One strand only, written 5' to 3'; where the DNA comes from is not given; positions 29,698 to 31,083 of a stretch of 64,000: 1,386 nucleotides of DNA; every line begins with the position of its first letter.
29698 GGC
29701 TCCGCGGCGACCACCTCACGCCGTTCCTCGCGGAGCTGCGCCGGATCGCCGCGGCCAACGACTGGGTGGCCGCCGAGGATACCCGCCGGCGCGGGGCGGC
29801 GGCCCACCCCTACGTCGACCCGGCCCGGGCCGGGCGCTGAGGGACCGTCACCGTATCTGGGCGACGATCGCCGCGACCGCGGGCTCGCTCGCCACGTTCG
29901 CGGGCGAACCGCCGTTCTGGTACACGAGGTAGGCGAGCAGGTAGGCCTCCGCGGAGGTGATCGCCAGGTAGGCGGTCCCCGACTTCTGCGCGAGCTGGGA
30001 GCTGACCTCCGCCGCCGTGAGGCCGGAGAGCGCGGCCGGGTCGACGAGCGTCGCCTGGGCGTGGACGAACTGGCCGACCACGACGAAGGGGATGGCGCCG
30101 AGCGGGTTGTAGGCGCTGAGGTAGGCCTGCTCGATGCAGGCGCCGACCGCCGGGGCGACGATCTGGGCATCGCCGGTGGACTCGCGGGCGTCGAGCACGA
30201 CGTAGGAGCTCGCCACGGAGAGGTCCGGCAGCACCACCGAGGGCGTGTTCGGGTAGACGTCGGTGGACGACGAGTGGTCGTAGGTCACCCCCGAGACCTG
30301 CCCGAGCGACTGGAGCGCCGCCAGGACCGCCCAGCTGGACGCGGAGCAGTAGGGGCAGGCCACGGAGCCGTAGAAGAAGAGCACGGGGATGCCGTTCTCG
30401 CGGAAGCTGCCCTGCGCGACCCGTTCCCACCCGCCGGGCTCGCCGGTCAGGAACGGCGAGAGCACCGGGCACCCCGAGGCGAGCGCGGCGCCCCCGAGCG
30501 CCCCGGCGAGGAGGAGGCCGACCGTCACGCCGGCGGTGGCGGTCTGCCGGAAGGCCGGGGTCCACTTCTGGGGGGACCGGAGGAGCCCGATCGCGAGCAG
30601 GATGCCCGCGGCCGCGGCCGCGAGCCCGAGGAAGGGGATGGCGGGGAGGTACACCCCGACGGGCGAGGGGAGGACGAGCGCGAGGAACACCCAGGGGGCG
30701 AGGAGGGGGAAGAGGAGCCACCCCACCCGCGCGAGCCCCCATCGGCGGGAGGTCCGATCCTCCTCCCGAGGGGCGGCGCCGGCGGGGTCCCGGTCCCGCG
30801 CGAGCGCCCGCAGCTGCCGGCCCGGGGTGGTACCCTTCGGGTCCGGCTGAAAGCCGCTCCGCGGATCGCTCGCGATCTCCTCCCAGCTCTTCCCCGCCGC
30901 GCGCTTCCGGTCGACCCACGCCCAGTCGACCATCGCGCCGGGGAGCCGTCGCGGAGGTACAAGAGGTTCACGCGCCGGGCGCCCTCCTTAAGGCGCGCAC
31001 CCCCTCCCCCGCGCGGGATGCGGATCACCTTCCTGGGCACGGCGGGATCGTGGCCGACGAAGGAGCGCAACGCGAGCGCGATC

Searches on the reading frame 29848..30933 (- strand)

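Call 58: search_protein_families(library=pfam, proteins=[window:29848-30933:-], max_evalue=0.00001)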
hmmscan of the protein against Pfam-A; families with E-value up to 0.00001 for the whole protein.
window:29848-30933:- (361 aa): 1 family
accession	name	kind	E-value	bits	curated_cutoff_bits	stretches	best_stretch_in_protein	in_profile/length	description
PF06053.17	DUF929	-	4.5e-14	53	24.6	1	176-239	9-77/205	Domain of unknown function (DUF929)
